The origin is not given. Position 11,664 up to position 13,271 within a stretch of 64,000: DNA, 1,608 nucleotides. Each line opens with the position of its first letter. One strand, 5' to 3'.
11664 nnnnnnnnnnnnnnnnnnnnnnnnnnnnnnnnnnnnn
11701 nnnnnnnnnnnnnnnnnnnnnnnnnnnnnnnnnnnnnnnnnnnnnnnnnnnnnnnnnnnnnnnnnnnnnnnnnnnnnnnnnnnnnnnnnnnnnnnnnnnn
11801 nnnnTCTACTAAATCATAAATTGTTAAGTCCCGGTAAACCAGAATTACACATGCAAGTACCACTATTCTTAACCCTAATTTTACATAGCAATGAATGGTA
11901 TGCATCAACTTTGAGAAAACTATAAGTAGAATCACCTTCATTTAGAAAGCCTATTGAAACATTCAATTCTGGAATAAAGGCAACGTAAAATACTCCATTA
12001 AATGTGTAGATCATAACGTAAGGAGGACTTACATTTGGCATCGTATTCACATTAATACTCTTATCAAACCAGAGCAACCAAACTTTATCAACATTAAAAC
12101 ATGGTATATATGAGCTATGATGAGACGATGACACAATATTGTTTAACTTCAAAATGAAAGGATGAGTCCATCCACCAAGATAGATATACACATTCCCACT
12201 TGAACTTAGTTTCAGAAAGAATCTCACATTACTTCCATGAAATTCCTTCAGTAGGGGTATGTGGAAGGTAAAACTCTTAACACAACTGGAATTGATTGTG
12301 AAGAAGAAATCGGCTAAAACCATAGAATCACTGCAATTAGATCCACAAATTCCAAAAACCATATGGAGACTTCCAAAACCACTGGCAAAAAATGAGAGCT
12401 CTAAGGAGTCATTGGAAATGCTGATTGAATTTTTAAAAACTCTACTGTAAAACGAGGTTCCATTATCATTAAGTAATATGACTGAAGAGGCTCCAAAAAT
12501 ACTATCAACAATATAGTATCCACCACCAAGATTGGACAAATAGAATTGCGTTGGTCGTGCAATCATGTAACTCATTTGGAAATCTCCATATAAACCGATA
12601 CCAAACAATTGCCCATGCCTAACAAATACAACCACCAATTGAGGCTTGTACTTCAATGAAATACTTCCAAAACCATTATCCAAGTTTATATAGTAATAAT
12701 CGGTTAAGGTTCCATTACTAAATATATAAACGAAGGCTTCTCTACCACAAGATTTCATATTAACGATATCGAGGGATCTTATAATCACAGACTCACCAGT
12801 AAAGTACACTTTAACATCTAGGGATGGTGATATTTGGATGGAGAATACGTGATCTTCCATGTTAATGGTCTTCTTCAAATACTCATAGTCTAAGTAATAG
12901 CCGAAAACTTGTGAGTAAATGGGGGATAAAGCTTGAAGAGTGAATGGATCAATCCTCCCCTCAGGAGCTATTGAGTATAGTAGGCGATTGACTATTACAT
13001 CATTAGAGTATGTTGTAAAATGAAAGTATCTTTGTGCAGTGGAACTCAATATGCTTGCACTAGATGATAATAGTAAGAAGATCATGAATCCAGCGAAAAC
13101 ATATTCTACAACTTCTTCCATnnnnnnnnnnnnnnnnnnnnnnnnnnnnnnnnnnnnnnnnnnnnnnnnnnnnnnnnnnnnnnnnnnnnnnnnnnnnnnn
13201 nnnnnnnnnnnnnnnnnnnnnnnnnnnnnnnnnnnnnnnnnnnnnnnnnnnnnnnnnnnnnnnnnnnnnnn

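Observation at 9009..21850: Type IV filament-like locus with an architecture unlike the known Sulfolobales pilus systems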

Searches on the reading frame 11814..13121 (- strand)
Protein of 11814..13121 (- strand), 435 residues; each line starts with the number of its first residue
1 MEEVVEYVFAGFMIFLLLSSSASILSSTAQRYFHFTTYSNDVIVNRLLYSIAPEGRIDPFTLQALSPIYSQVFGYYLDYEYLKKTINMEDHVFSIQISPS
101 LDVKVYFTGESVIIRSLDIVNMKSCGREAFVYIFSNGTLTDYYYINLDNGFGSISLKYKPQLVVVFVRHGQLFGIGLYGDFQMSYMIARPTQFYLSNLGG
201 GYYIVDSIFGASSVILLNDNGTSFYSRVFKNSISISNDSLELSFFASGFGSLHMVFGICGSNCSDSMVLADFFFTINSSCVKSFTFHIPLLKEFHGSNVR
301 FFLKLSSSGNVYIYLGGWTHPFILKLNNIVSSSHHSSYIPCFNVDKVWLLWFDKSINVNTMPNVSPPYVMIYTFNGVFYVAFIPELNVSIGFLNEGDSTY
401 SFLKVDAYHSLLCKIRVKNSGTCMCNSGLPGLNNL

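Call 3: search_protein_families(library=pfam, max_evalue=0.01, proteins=[window:11814-13121:-])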
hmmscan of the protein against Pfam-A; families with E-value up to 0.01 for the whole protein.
window:11814-13121:- (435 aa): 0 families

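Call 5: search_protein_families(library=ncbifam, max_evalue=0.01, proteins=[window:11814-13121:-])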
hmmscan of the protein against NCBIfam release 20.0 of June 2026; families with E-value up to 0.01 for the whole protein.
window:11814-13121:- (435 aa): 0 families

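Call 43: find_homologous_proteins(query=window:11814-13121:-, max_evalue=0.001)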
Query window:11814-13121:- (435 aa): 9 proteins with E <= 0.001 among 3291 candidates.
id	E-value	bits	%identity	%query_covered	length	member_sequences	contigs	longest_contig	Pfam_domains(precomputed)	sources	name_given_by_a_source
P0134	1.4e-287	972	100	100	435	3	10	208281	-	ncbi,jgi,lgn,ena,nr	ncbi:MAG: hypothetical protein NDF57_00285 [archaeon GBS-70-058]|nr:hypothetical protein [Candidatus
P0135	1.8e-192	658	68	98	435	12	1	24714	-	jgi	jgi:hypothetical protein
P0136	1.8e-191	655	70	98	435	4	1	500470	-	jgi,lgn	jgi:hypothetical protein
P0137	7.1e-187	640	68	98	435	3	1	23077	-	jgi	jgi:hypothetical protein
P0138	3.0e-186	638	68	98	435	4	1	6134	-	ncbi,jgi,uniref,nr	ncbi:MAG: hypothetical protein MRT15_08860 [archaeon YNP-LCB-003-016]|uniref:hypothetical protein n=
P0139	1.7e-164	566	66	89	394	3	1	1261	-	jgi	jgi:hypothetical protein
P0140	1.3e-142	494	65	81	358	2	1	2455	-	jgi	jgi:hypothetical protein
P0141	2.8e-131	457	67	67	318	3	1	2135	-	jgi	jgi:hypothetical protein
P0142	2.1e-96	342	43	95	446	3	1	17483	-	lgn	-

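Call 54: predict_structure(alignment_id=A4)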
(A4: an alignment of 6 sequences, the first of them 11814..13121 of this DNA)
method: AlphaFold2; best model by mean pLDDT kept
length: 435 residues; sequences in the alignment: 6
mean_pLDDT: 49.6   pTM: 0.38
mean pLDDT of the five models: 49.6, 42.7, 37.9, 36.9, 34.2
residues with pLDDT >= 90: 4; 70-90: 109; 50-70: 75; < 50: 247
segments of 3 or more residues with pLDDT < 50: 1-100, 181-201, 204-213, 316-320, 330-435
pLDDT, mean of each block of 10 residues (from residue 1): 30 31 31 31 32 30 28 27 32 44 66 67 67 59 76 76 63 55 34 41 41 60 68 71 78 87 79 83 77 80 84 56 60 30 20 21 34 38 37 32 31 37 24 24
secondary structure, 60 per line:
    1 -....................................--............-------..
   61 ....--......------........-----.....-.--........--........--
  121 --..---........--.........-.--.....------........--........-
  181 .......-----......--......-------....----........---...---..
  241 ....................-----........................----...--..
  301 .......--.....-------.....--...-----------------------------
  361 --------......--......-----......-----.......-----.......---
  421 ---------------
elements in order: H2-37 H40-51 H59-64 H67-72 H79-86 E92-96 E101-108 E111-118 E128-135 E138-146 E151-155 E162-169 E172-179 E181-187 E193-198 E201-206 E214-217 E222-229 E233-235 E239-260 E266-289 E294-296 E299-307 E310-314 E322-326 E329-331 E369-374 E377-382 E388-393 E399-405 E411-417
